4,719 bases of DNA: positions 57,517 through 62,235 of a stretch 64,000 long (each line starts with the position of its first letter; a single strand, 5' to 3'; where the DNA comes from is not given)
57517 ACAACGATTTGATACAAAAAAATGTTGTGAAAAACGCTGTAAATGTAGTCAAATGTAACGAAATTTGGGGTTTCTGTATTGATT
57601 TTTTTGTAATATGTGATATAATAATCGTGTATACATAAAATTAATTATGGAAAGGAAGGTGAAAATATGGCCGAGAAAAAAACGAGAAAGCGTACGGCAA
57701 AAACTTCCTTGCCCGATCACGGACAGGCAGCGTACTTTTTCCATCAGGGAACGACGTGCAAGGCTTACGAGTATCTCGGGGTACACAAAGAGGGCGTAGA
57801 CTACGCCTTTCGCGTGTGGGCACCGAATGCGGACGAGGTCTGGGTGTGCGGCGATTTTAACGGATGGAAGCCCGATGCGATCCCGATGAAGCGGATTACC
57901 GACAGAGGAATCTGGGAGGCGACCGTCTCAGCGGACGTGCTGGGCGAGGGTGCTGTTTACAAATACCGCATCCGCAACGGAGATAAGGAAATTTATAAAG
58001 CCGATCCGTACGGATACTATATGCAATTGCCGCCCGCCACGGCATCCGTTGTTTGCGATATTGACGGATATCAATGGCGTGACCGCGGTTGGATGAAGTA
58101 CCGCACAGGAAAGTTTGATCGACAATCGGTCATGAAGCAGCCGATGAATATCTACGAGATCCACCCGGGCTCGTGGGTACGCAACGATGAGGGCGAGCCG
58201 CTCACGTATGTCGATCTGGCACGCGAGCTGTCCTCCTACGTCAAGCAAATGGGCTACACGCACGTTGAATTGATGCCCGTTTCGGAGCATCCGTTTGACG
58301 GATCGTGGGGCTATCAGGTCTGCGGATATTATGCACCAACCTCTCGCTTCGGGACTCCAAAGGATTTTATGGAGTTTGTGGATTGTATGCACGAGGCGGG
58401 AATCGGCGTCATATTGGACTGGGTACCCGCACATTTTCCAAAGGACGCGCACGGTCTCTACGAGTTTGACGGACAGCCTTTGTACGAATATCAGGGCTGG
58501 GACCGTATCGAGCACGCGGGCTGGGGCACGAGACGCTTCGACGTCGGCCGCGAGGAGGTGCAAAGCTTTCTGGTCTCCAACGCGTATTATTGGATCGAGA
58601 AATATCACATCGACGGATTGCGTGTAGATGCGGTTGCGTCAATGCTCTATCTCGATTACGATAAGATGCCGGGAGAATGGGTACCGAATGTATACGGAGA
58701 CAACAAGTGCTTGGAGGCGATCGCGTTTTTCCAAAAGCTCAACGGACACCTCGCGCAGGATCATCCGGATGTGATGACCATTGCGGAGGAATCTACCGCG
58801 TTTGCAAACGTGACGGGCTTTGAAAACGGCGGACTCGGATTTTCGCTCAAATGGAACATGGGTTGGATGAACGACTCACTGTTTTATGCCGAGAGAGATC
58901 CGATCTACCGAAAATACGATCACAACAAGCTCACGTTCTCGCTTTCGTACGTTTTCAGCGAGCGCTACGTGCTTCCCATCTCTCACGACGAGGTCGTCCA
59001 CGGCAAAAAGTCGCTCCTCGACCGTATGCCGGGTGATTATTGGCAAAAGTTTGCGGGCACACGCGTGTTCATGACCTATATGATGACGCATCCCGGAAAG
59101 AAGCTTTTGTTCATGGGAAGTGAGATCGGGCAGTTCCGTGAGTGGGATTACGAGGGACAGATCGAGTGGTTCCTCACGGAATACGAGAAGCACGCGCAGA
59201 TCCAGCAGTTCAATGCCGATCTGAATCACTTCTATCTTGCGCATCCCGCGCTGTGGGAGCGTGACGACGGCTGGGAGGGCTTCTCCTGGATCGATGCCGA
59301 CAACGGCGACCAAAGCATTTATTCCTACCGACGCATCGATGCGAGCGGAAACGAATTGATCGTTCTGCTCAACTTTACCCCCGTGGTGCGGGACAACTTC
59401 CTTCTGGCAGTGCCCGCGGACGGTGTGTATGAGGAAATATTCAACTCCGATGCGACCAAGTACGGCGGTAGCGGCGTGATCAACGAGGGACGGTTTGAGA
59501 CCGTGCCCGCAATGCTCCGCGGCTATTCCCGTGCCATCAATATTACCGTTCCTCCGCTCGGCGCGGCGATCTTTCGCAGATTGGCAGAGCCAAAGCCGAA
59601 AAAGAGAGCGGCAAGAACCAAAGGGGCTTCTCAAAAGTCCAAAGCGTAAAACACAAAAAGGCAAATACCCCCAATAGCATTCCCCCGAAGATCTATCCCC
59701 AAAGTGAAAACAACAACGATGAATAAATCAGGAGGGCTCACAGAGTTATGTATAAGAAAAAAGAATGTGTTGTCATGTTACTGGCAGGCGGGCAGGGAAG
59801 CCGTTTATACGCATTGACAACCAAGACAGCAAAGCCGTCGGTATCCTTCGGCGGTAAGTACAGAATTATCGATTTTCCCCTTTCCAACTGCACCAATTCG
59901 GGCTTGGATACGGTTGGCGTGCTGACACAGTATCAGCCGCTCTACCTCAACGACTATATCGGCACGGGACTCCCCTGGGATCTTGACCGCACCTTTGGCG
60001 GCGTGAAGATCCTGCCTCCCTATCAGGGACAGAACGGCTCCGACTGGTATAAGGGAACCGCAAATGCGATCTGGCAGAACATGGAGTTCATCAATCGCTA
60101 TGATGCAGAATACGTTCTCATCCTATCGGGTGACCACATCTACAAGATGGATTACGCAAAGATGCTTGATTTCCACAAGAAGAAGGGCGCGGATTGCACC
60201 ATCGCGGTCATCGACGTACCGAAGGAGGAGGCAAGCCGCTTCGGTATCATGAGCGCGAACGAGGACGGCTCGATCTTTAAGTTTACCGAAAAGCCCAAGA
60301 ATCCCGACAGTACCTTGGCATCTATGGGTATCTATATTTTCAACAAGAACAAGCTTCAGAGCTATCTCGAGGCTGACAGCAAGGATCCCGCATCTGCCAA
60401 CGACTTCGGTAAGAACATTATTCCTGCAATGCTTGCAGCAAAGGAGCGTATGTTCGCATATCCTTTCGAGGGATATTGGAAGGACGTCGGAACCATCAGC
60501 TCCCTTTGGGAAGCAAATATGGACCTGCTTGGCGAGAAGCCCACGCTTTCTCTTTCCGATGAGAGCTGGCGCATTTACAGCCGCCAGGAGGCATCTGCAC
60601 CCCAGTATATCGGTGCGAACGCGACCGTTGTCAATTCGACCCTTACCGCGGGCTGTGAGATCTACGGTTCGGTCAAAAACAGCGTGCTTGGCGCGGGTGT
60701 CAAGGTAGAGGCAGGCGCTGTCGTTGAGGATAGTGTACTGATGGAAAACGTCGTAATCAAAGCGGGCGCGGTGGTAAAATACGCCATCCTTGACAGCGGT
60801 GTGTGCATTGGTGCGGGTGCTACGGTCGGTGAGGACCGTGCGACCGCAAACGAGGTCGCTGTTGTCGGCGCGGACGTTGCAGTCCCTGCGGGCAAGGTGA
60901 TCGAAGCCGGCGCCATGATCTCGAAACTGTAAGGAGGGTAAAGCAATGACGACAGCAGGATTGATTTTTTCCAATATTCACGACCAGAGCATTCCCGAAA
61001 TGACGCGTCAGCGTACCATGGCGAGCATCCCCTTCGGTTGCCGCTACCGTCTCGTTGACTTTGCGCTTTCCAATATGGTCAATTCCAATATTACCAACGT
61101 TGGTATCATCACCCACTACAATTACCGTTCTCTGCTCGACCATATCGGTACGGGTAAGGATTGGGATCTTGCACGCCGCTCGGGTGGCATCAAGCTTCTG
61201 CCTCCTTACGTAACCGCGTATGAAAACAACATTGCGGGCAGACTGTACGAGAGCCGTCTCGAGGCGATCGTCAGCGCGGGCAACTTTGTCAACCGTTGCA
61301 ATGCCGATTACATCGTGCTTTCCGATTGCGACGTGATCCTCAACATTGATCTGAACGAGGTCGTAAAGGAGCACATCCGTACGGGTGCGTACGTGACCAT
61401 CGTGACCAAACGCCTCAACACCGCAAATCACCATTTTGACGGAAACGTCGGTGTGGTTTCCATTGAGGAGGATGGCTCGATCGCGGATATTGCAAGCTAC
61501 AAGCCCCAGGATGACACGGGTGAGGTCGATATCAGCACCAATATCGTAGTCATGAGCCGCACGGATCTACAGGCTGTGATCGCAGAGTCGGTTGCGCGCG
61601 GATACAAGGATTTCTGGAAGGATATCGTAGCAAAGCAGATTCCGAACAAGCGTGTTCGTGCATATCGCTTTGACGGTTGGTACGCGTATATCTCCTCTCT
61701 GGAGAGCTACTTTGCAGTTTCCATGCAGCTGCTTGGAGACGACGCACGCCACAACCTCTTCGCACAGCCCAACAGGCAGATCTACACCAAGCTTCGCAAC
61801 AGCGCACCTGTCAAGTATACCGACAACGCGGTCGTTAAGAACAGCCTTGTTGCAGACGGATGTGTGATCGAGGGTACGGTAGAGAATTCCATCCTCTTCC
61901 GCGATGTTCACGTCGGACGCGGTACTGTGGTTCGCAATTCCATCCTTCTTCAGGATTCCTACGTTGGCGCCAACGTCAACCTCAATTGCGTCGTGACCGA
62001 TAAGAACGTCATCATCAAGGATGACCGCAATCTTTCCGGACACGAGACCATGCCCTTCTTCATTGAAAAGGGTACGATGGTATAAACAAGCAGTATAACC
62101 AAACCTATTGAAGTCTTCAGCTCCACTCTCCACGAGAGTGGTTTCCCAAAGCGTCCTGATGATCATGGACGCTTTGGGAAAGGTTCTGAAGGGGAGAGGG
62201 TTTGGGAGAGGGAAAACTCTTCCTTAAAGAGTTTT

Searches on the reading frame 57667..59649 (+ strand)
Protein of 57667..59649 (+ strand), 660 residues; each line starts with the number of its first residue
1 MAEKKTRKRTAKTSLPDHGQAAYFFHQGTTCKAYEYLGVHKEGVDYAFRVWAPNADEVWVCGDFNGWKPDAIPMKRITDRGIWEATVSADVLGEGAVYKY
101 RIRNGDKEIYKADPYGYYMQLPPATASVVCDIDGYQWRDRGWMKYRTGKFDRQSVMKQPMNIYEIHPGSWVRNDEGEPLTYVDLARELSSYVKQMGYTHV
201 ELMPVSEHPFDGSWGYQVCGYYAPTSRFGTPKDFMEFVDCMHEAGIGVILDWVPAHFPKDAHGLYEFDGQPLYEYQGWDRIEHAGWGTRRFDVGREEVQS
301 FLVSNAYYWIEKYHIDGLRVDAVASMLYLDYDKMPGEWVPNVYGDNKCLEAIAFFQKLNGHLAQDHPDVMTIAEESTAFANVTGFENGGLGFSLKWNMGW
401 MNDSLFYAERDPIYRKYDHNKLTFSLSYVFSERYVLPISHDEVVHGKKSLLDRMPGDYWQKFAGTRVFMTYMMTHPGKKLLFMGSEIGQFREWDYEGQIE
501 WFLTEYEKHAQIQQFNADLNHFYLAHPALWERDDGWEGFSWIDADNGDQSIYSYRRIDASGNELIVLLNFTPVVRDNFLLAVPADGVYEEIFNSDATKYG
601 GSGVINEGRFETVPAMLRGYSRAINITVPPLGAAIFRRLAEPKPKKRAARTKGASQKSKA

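Call 16: search_protein_families(library=pfam, proteins=[window:57667-59649:+])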
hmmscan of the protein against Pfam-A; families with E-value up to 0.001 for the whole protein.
window:57667-59649:+ (660 aa): 4 families
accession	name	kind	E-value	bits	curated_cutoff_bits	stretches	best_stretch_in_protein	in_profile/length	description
PF02922.24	CBM_48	-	1.6e-20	73.7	22.4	1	37-116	2-83/83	Carbohydrate-binding module 48 (Isoamylase N-terminal domain)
PF02806.24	Alpha-amylase_C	-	2.8e-20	72.9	21.2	1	541-637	1-93/95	Alpha amylase, C-terminal all-beta domain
PF00128.31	Alpha-amylase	-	1.3e-18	67.9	22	2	190-260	26-95/446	Alpha amylase, catalytic domain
PF22019.2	GlgB_N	-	6.6e-07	29.8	27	1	33-115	16-94/94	alpha-1,4-glucan branching enzyme GlgB, N-terminal domain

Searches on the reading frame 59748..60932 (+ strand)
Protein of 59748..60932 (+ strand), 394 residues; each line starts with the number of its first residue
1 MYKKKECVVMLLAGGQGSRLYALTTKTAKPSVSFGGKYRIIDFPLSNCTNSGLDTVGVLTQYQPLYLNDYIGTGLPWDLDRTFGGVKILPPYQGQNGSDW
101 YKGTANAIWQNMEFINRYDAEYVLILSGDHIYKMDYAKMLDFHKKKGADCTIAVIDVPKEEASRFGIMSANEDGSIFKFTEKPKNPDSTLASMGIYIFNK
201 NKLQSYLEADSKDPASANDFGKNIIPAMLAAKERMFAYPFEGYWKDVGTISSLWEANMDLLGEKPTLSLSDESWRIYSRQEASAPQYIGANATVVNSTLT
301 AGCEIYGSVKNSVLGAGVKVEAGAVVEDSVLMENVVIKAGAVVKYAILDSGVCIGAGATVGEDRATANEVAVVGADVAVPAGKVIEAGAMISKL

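Call 16: search_protein_families(library=pfam, proteins=[window:59748-60932:+])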
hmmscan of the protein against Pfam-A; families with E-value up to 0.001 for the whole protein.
window:59748-60932:+ (394 aa): 7 families
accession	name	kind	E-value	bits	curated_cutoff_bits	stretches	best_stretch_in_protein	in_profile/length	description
PF00483.29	NTP_transferase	-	5.1e-69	233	21.2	1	10-261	3-243/245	Nucleotidyl transferase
PF24894.1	Hexapep_GlmU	-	6.2e-17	62.1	23.3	1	290-367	12-90/104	GlmU-like, C-terminal hexapeptide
PF25084.1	LbH_EIF2B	-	3e-09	37.3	54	1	306-375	33-101/105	EIF2B subunit epsilon LbH domain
PF00132.30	Hexapep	-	3.5e-06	26.9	27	1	311-344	1-35/36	Bacterial transferase hexapeptide (six repeats)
PF12804.13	NTP_transf_3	-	0.00011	22.9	27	1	10-154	2-122/160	MobA-like NTP transferase domain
PF25247.1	LbH_GLGC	-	0.00016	22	27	0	291-383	10-103/135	GLGC left-handed parallel beta-helix domain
PF07959.18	Fucose_pyrophosphorylase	-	0.00081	18.9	34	0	304-346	282-324/418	Fucose pyrophosphorylase domain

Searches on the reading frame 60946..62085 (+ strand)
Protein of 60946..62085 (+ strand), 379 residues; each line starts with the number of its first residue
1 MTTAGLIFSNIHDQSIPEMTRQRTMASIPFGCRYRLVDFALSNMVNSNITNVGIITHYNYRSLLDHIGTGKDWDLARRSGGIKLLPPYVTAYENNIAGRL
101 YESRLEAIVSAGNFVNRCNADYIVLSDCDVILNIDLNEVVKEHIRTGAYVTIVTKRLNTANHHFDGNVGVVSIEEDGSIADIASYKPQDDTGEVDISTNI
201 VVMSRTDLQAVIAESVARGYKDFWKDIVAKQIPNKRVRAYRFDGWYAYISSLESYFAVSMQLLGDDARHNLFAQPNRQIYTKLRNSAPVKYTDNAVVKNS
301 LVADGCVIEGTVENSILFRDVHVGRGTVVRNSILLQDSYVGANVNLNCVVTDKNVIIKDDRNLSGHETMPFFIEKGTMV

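Call 16: search_protein_families(library=pfam, proteins=[window:60946-62085:+])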
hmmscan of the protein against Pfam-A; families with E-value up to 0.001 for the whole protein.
window:60946-62085:+ (379 aa): 3 families
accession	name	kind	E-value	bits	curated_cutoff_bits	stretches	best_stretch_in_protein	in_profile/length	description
PF24894.1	Hexapep_GlmU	-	8.3e-14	52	23.3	1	294-361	13-81/104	GlmU-like, C-terminal hexapeptide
PF00483.29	NTP_transferase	-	4.9e-12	46.4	21.2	1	19-260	16-240/245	Nucleotidyl transferase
PF25084.1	LbH_EIF2B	-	6.9e-08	32.9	54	1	292-359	31-101/105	EIF2B subunit epsilon LbH domain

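Call 50: find_homologous_proteins(query=window:60946-62085:+, max_evalue=1e-60)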
Query window:60946-62085:+ (379 aa): 7594 proteins with E <= 1e-60 among 8000 candidates; the best 120 are listed.
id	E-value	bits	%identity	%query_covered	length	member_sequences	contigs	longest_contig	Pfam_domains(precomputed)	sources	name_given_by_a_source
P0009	4.9e-250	847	100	100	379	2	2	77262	PF00483.30,PF25087.2,PF25084.2,PF24894.2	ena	-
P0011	4.9e-233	791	92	100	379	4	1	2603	PF00483.30,PF25087.2,PF25084.2,PF24894.2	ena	-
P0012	5.1e-233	791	92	100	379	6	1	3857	PF00483.30,PF25087.2,PF25084.2,PF24894.2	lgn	-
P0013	8.8e-224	760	88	100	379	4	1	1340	PF00483.30,PF25087.2,PF25084.2,PF24894.2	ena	-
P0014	1.4e-220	750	87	100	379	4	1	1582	PF00483.30,PF25087.2,PF25084.2,PF24894.2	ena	-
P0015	1.9e-217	740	87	100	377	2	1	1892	PF00483.30,PF25087.2,PF25084.2,PF24894.2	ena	-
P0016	5.4e-216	735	86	100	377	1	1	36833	PF00483.30,PF25087.2,PF25084.2,PF24894.2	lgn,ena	-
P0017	1.7e-215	733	86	100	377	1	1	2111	PF00483.30,PF25087.2,PF25084.2,PF24894.2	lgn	-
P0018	2.4e-213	726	85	100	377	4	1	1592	PF00483.30,PF25087.2,PF25084.2,PF24894.2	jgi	jgi:glucose-1-phosphate adenylyltransferase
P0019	1.9e-206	703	82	100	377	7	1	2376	PF00483.30,PF25087.2,PF25084.2,PF24894.2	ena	-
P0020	2.6e-202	690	81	100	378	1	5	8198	PF00483.30,PF25087.2,PF25084.2,PF24894.2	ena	-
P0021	3.6e-197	673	79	100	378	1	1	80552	PF00483.30,PF25087.2,PF25084.2,PF24894.2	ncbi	-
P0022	5.6e-194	662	75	100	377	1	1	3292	PF00483.30,PF25087.2,PF25247.2,PF25084.2,PF24894.2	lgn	-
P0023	6.4e-189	646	75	100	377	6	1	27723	PF00483.30,PF25087.2,PF25247.2,PF25084.2,PF24894.2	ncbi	-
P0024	2.3e-188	644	74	100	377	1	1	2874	PF00483.30,PF25087.2,PF25084.2,PF24894.2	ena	-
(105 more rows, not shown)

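Call 51: find_encoding_contigs(protein=P0016, flank=10000, max_places=2)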
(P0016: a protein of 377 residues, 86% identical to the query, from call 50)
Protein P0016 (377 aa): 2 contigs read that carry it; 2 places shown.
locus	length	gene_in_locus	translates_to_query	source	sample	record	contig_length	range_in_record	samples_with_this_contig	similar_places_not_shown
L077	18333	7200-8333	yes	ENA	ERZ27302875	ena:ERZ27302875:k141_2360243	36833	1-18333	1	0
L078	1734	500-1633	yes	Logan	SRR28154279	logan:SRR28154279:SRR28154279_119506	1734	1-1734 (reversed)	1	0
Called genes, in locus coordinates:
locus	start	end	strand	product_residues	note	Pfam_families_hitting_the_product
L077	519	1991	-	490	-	PF23357:DUF7088 (weak), PF14258:DUF4350 (weak)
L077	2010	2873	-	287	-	-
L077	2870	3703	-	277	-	PF00005:ABC_tran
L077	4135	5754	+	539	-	PF02806:Alpha-amylase_C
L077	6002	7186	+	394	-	PF00483:NTP_transferase, PF24894:Hexapep_GlmU, PF25084:LbH_EIF2B, PF00132:Hexapep (faint), PF25087:GMPPB_C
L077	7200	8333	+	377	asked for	PF00483:NTP_transferase, PF25084:LbH_EIF2B, PF25087:GMPPB_C (weak), PF24894:Hexapep_GlmU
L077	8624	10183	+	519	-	PF08323:Glyco_transf_5, PF13579:Glyco_trans_4_4 (weak), PF13439:Glyco_transf_4 (faint), PF00534:Glycos_transf_1, PF13692:Glyco_trans_1_4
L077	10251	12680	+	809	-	PF00343:Phosphorylase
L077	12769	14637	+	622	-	PF00128:Alpha-amylase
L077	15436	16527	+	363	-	PF00266:Aminotran_5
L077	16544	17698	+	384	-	PF00389:2-Hacid_dh, PF02826:2-Hacid_dh_C, PF03446:NAD_binding_2, PF22629:ACT_AHAS_ss (faint)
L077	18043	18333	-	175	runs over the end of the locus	PF09148:DUF1934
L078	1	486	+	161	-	?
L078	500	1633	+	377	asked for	PF00483:NTP_transferase, PF25084:LbH_EIF2B, PF25087:GMPPB_C (weak), PF24894:Hexapep_GlmU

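Call 52: find_encoding_contigs(protein=P0021, flank=10000, max_places=2)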
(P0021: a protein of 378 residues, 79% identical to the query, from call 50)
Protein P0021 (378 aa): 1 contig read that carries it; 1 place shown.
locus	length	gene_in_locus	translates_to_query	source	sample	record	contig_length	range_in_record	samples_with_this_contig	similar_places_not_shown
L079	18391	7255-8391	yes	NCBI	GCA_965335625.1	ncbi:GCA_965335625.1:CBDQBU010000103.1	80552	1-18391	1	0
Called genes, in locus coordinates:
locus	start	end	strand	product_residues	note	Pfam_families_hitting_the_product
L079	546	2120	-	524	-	PF23357:DUF7088 (faint)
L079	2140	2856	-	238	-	-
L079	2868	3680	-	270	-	PF00005:ABC_tran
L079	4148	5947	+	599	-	PF22019:GlgB_N, PF02922:CBM_48, PF00128:Alpha-amylase (faint), PF02806:Alpha-amylase_C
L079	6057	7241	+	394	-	PF00483:NTP_transferase, PF25087:GMPPB_C, PF24894:Hexapep_GlmU, PF25084:LbH_EIF2B, PF25247:LbH_GLGC (faint)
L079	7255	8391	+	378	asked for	PF00483:NTP_transferase, PF25084:LbH_EIF2B (weak), PF25087:GMPPB_C (weak), PF24894:Hexapep_GlmU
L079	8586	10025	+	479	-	PF08323:Glyco_transf_5, PF13579:Glyco_trans_4_4 (faint), PF13439:Glyco_transf_4 (weak), PF00534:Glycos_transf_1, PF13692:Glyco_trans_1_4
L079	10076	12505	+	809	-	PF00343:Phosphorylase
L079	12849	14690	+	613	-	PF00128:Alpha-amylase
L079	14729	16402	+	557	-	PF00916:Sulfate_transp, PF16983:MFS_MOT1 (weak), PF01740:STAS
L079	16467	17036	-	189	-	PF09148:DUF1934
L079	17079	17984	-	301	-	PF01156:IU_nuc_hydro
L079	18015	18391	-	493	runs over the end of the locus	PF28549:NDPSase_N (weak), PF00293:NUDIX, PF00294:PfkB, PF08543:Phos_pyr_kin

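Call 53: find_encoding_contigs(protein=P0020, flank=10000, max_places=5)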
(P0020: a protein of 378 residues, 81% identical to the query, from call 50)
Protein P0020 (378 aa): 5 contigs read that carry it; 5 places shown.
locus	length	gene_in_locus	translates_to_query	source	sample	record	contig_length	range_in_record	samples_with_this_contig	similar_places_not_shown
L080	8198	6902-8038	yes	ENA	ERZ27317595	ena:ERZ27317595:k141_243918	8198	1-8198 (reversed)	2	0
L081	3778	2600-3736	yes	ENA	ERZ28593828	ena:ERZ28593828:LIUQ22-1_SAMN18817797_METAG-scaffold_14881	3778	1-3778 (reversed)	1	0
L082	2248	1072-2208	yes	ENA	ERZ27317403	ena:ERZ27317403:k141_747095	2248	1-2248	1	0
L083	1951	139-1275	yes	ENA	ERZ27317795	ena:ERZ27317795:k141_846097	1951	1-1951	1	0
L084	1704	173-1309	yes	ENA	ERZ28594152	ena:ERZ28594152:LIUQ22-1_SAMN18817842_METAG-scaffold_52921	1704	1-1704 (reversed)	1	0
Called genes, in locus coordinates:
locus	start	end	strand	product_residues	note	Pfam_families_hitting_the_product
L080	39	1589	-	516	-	PF14258:DUF4350 (faint)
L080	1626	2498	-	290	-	-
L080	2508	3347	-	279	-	PF00005:ABC_tran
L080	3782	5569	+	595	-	PF22019:GlgB_N, PF02922:CBM_48, PF00128:Alpha-amylase (faint), PF02806:Alpha-amylase_C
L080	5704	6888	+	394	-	PF00483:NTP_transferase, PF24894:Hexapep_GlmU, PF25084:LbH_EIF2B, PF25087:GMPPB_C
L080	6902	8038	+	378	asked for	PF00483:NTP_transferase, PF25084:LbH_EIF2B, PF25087:GMPPB_C (weak), PF24894:Hexapep_GlmU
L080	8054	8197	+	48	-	?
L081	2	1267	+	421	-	?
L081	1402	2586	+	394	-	PF00483:NTP_transferase, PF24894:Hexapep_GlmU, PF25084:LbH_EIF2B, PF25087:GMPPB_C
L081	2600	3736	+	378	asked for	PF00483:NTP_transferase, PF25084:LbH_EIF2B, PF25087:GMPPB_C (weak), PF24894:Hexapep_GlmU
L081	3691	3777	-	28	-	?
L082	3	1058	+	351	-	?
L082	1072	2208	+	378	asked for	PF00483:NTP_transferase, PF25084:LbH_EIF2B, PF25087:GMPPB_C (weak), PF24894:Hexapep_GlmU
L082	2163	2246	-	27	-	?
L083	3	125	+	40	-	?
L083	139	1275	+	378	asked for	PF00483:NTP_transferase, PF25084:LbH_EIF2B, PF25087:GMPPB_C (weak), PF24894:Hexapep_GlmU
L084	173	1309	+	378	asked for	PF00483:NTP_transferase, PF25084:LbH_EIF2B, PF25087:GMPPB_C (weak), PF24894:Hexapep_GlmU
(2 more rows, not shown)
